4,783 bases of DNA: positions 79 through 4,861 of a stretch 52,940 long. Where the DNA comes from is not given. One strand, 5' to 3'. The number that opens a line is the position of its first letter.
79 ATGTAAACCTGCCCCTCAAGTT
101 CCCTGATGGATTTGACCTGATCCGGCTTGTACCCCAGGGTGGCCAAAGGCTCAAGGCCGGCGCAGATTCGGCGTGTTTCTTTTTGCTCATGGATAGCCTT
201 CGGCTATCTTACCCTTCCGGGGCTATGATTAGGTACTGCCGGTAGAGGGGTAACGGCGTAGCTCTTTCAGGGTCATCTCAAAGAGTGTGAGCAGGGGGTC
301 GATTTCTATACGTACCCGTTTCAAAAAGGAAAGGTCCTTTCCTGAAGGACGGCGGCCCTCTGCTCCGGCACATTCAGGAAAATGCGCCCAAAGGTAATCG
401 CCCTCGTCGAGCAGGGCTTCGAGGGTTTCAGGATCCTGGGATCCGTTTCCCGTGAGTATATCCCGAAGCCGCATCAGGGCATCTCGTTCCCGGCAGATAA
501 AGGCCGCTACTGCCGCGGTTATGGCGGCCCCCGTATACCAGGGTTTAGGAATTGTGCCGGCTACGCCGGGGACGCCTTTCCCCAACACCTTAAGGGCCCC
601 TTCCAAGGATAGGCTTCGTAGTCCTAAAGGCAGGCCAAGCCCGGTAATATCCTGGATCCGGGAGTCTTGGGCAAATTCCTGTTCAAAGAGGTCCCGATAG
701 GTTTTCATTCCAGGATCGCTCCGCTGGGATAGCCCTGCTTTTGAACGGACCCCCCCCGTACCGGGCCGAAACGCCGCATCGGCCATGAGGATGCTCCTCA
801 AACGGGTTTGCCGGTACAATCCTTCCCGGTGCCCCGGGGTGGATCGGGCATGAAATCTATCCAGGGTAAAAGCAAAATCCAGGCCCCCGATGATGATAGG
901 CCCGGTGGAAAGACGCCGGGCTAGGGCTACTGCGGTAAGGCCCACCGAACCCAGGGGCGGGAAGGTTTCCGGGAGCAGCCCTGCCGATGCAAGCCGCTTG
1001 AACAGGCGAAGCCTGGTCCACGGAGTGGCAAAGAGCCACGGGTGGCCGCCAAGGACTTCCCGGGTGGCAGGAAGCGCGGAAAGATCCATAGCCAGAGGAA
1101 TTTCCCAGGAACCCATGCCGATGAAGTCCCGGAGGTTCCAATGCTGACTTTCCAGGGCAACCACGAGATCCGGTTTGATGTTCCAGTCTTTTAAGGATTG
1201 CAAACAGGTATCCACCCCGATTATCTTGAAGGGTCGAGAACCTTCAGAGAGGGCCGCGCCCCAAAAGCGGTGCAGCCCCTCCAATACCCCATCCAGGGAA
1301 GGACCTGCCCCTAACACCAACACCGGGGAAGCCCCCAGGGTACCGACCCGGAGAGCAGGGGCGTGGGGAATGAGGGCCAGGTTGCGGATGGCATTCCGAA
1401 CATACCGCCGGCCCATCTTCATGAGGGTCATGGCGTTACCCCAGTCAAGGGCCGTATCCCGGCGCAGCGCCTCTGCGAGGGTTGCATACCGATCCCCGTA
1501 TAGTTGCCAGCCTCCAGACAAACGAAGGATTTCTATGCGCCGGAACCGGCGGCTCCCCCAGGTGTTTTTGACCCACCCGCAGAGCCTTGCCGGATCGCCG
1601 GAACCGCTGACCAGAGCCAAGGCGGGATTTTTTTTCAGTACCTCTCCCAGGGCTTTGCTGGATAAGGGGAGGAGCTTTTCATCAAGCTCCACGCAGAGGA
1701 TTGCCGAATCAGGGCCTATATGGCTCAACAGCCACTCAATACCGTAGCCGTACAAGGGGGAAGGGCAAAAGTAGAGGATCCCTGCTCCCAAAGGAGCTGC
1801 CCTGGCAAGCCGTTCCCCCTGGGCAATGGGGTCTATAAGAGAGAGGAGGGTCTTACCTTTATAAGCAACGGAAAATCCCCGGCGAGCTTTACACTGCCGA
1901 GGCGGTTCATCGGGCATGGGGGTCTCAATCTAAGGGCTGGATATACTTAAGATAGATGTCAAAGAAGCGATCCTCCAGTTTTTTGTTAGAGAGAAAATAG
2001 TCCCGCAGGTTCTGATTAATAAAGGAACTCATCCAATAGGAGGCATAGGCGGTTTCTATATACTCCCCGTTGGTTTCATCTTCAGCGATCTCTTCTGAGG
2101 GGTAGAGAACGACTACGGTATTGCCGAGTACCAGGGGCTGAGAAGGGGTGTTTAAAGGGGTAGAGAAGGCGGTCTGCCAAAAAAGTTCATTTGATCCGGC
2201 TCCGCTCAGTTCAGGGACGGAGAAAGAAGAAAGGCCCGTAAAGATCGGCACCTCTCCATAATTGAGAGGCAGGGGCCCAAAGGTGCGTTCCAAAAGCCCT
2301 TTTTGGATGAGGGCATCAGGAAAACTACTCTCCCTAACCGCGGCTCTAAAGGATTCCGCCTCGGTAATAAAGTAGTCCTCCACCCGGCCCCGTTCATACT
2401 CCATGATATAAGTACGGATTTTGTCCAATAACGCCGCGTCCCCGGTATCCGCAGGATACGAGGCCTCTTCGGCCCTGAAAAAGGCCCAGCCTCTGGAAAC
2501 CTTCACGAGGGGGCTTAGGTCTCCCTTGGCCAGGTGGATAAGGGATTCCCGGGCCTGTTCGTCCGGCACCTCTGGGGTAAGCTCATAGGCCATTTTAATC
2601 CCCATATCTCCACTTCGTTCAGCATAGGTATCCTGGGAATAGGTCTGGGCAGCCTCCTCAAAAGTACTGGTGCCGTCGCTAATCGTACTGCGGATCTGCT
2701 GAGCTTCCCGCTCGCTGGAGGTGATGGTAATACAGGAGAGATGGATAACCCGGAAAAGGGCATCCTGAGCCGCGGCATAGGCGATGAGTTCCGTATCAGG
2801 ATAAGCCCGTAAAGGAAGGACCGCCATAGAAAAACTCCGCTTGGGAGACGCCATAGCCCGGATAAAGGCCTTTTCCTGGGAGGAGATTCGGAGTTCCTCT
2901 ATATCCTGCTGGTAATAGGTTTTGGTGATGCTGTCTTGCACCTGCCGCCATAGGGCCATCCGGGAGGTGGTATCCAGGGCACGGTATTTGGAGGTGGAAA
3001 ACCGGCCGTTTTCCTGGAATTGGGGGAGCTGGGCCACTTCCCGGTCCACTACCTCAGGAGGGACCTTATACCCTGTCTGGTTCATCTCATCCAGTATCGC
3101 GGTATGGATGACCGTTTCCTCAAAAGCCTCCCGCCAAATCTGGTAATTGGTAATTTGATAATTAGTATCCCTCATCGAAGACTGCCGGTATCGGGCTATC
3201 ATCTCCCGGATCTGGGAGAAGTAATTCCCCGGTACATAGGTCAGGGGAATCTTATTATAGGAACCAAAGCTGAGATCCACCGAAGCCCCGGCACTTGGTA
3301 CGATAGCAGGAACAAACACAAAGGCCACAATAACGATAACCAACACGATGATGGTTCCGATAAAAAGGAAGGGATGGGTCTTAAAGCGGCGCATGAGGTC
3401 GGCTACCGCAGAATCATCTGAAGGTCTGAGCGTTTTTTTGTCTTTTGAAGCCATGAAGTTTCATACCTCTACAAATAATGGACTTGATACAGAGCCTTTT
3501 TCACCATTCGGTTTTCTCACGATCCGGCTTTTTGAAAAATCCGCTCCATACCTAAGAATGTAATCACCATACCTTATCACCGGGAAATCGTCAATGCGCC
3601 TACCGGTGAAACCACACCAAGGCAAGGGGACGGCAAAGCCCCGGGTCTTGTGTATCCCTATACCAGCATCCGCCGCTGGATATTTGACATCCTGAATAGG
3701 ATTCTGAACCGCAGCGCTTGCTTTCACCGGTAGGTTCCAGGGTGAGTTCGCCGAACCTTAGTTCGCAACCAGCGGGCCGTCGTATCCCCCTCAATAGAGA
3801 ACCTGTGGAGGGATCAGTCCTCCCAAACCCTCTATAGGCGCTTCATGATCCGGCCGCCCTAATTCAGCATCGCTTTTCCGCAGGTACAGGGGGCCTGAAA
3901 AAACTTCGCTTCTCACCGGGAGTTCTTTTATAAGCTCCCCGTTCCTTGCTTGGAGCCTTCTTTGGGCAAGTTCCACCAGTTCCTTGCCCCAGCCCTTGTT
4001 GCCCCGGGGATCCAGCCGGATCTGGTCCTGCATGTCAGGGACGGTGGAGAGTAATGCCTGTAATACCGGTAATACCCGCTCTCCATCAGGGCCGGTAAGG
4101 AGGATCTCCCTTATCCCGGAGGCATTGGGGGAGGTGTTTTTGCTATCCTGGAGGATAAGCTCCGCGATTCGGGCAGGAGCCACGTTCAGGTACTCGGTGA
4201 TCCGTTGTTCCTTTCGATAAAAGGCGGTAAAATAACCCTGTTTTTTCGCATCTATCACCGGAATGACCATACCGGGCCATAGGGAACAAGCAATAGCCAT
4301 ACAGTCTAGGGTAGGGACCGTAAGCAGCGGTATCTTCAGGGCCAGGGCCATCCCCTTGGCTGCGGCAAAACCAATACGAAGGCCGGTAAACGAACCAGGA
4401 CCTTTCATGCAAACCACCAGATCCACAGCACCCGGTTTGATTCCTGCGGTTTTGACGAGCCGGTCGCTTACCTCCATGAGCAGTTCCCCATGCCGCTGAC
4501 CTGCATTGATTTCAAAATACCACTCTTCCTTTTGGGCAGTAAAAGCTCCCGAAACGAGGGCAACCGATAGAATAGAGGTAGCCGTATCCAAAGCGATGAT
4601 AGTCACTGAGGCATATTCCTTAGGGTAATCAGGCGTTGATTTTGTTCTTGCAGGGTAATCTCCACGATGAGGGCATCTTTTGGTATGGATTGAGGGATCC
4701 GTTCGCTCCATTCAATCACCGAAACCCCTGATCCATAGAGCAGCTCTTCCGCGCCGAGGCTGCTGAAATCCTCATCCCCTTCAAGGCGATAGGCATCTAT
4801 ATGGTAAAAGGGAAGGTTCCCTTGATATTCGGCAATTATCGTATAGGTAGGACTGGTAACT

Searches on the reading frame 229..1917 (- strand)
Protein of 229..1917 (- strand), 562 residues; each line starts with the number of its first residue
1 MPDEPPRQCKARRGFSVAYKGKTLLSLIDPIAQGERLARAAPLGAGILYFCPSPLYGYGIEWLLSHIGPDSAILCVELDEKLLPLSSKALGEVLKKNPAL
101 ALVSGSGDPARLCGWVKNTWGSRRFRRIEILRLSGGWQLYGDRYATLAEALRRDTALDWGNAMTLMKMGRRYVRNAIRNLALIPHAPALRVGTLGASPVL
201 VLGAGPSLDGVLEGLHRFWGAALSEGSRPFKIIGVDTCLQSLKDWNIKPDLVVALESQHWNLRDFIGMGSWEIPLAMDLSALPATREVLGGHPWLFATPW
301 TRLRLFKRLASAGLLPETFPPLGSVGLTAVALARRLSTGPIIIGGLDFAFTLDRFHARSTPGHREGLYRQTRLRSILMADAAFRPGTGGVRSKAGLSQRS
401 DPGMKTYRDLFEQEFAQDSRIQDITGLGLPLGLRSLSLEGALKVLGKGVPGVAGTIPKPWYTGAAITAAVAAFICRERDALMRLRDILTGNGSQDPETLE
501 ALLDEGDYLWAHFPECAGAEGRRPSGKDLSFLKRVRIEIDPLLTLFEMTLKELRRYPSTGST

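Call 79: search_protein_families(library=pfam, proteins=[window:229-1917:-], max_evalue=0.00001)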
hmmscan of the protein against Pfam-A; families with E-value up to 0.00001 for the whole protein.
window:229-1917:- (562 aa): 1 family
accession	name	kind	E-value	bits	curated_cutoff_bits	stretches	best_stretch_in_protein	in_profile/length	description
PF01973.23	MptE-like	-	5.6e-17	62.5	34.6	1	175-351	2-169/171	6-hydroxymethylpterin diphosphokinase MptE-like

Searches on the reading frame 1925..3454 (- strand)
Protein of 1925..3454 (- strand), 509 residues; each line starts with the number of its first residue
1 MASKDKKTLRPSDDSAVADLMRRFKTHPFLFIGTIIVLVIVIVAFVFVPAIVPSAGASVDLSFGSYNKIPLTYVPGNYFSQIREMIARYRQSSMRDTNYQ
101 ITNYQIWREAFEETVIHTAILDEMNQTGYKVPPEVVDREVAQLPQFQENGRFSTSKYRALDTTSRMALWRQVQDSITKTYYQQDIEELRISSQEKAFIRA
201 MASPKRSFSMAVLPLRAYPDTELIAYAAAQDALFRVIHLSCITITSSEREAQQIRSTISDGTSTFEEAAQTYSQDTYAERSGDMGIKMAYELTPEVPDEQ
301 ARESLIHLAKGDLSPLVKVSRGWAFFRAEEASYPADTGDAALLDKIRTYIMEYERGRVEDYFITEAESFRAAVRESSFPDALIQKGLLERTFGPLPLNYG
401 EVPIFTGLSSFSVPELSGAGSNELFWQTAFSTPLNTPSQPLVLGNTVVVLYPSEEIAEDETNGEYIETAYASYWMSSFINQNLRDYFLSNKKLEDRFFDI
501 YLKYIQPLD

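Call 79: search_protein_families(library=pfam, proteins=[window:1925-3454:-], max_evalue=0.00001)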
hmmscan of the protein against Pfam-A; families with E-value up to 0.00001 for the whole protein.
window:1925-3454:- (509 aa): 3 families
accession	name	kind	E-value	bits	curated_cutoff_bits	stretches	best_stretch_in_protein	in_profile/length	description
PF13624.11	SurA_N_3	-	5.7e-10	39.7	27.2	1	21-160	5-137/162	SurA-like N-terminal domain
PF00639.27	Rotamase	-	3.9e-09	37.8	21.7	1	247-328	18-95/97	PPIC-type PPIASE domain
PF13623.11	SurA_N_2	-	4.7e-07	30.2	28.5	1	35-159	11-143/145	SurA-like N-terminal domain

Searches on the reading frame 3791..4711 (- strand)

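Call 79: search_protein_families(library=pfam, proteins=[window:3791-4711:-], max_evalue=0.00001)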
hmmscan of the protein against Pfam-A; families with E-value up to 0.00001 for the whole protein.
window:3791-4711:- (306 aa): 1 family
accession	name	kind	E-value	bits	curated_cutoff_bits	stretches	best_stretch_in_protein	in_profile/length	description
PF00814.31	TsaD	-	7.5e-22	78.7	24.8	1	70-174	25-136/264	tRNA N6-adenosine threonylcarbamoyltransferase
